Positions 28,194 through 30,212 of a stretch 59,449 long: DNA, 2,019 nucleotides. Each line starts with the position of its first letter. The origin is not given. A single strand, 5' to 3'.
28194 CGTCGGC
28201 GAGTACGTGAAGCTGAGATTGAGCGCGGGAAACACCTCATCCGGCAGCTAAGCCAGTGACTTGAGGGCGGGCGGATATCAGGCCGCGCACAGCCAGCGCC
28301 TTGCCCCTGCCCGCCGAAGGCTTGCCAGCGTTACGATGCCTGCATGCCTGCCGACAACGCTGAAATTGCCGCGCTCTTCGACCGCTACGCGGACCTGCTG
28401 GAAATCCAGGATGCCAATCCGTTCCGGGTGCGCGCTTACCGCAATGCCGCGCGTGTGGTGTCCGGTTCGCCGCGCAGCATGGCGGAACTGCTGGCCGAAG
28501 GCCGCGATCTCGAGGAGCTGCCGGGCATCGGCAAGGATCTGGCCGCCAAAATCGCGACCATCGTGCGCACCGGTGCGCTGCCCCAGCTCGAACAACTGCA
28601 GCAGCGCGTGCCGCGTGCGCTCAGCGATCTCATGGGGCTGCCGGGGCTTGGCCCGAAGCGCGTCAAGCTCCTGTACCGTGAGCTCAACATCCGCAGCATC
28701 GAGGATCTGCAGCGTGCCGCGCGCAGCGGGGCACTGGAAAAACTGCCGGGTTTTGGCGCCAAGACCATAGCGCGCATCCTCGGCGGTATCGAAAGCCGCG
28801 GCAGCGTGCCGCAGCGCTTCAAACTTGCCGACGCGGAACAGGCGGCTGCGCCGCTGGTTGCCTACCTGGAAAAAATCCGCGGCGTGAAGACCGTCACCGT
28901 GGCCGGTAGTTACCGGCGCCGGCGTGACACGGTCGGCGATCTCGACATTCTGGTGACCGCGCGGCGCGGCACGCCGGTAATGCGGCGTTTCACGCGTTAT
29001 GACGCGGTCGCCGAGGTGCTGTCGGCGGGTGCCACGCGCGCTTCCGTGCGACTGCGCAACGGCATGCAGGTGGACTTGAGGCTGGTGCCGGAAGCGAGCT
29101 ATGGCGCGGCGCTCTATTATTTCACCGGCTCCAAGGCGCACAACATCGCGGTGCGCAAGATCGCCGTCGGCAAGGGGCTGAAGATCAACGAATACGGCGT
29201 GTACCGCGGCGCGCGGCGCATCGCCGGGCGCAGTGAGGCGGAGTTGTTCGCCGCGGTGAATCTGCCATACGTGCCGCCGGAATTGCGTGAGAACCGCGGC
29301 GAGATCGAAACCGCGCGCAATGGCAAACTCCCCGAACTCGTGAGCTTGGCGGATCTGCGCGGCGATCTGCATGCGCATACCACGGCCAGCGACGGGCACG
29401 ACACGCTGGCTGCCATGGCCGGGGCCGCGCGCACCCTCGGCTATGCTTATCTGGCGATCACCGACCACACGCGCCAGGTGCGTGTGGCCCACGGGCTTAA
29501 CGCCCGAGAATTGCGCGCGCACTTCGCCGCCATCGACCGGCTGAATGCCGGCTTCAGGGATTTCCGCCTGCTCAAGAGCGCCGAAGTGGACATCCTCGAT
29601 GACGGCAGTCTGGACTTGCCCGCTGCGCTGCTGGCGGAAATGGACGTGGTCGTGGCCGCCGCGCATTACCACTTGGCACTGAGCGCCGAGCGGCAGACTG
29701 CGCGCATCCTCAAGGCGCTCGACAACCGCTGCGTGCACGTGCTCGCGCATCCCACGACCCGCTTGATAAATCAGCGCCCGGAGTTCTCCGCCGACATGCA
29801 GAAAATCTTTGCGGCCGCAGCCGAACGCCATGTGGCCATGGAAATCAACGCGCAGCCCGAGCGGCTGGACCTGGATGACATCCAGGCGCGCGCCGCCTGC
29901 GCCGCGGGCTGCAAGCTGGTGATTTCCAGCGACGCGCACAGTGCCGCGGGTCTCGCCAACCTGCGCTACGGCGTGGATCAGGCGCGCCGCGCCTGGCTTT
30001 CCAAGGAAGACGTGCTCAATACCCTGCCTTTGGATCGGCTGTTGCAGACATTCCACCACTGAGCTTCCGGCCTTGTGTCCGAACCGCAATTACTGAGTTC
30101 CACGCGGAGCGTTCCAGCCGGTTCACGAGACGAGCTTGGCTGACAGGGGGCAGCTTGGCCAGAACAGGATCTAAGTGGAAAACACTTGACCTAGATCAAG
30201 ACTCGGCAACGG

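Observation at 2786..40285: One asymmetric 14-bp Crp/Fnr box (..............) is reused at 12 promoters across 38 kb, all with class II geometry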

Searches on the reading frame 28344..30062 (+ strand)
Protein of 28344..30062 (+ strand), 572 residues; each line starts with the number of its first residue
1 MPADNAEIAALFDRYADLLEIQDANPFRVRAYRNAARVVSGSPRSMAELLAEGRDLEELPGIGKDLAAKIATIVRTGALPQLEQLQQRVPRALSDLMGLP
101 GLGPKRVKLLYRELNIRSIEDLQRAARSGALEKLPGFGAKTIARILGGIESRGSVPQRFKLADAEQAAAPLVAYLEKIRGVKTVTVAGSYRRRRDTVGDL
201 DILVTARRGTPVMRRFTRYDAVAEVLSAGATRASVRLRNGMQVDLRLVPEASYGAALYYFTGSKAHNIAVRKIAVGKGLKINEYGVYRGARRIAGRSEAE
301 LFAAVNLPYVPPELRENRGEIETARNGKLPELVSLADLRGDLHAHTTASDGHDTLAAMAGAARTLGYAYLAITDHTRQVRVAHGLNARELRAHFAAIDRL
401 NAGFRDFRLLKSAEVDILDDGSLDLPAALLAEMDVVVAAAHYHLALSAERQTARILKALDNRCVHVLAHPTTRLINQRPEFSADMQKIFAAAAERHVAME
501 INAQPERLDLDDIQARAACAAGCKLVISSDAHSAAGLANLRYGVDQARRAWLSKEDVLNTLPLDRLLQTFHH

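Call 7: search_protein_families(library=ncbifam, proteins=[window:28344-30062:+])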
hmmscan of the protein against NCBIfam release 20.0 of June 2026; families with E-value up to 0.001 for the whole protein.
window:28344-30062:+ (572 aa): 8 families
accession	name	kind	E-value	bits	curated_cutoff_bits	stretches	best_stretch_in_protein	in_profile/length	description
NF006375.0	PRK08609.1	equivalog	1.8e-148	495.6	426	1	7-568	6-565/571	DNA polymerase/3'-5' exonuclease PolX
NF005928.0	PRK07945.1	equivalog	2.1e-76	257.5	250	2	310-568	73-332/337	PHP domain-containing protein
NF006702.0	PRK09248.1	domain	6e-26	91.4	264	1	340-562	5-225/246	PHP domain-containing protein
NF006251.0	PRK08392.1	equivalog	1.3e-15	57.5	212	1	341-558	3-211/216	hypothetical protein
NF004981.0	PRK06361.1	equivalog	1.7e-08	34.1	117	1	341-558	3-202/217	histidinol phosphate phosphatase domain-containing protein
TIGR01856.1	hisJ_fam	subfamily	8.1e-05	22.4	90.2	0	341-442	2-112/252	histidinol-phosphatase HisJ family protein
NF047791.1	RNaseRnm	equivalog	0.00013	21.4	375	1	341-377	4-40/275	RNase RNM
NF038032.1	CehA_McbA_metalo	domain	0.00042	19.8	80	1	339-378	4-43/315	CehA/McbA family metallohydrolase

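Call 19: find_encoding_contigs(protein=window:28344-30062:+, flank=10000, max_places=3)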
Protein window:28344-30062:+ (572 aa): 7 contigs read that carry it; 3 places shown.
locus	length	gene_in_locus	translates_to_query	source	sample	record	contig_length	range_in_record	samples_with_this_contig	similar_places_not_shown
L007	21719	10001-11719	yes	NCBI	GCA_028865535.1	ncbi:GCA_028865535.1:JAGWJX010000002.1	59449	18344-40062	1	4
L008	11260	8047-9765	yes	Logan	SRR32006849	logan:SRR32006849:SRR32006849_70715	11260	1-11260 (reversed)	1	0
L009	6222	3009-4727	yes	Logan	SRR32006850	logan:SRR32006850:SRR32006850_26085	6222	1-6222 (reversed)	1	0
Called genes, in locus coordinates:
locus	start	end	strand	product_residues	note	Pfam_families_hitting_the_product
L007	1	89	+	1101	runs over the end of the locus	PF00873:ACR_tran, PF03176:MMPL (weak), PF02355:SecD_SecF_C (weak)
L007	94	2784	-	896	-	PF02629:CoA_binding (faint), PF13380:CoA_binding_2, PF13607:Succ_CoA_lig, PF19045:Ligase_CoA_2, PF13549:ATP-grasp_5, PF13302:Acetyltransf_3 (weak), PF00583:Acetyltransf_1, PF13508:Acetyltransf_7 (faint)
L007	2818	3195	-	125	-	-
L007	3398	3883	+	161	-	PF12682:Flavodoxin_4 (faint), PF12724:Flavodoxin_5 (faint)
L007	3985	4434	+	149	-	PF00571:CBS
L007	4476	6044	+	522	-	PF13671:AAA_33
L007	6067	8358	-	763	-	PF00122:E1-E2_ATPase, PF00702:Hydrolase, PF01814:Hemerythrin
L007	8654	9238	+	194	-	PF01292:Ni_hydr_CYTB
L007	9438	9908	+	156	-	PF01814:Hemerythrin (weak)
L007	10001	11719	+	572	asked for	PF14716:HHH_8, PF00633:HHH (faint), PF14520:HHH_5, PF14792:DNA_pol_B_palm (weak), PF14791:DNA_pol_B_thumb, PF02811:PHP (faint)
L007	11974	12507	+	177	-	PF22085:NorB_cytochrome_c-like (weak), PF00034:Cytochrom_C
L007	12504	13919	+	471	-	PF00115:COX1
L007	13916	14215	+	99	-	-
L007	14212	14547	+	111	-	-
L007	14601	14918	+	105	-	PF00034:Cytochrom_C, PF13442:Cytochrome_CBB3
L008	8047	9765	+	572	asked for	PF14716:HHH_8, PF00633:HHH (faint), PF14520:HHH_5, PF14792:DNA_pol_B_palm (weak), PF14791:DNA_pol_B_thumb, PF02811:PHP (faint)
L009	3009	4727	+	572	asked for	PF14716:HHH_8, PF00633:HHH (faint), PF14520:HHH_5, PF14792:DNA_pol_B_palm (weak), PF14791:DNA_pol_B_thumb, PF02811:PHP (faint)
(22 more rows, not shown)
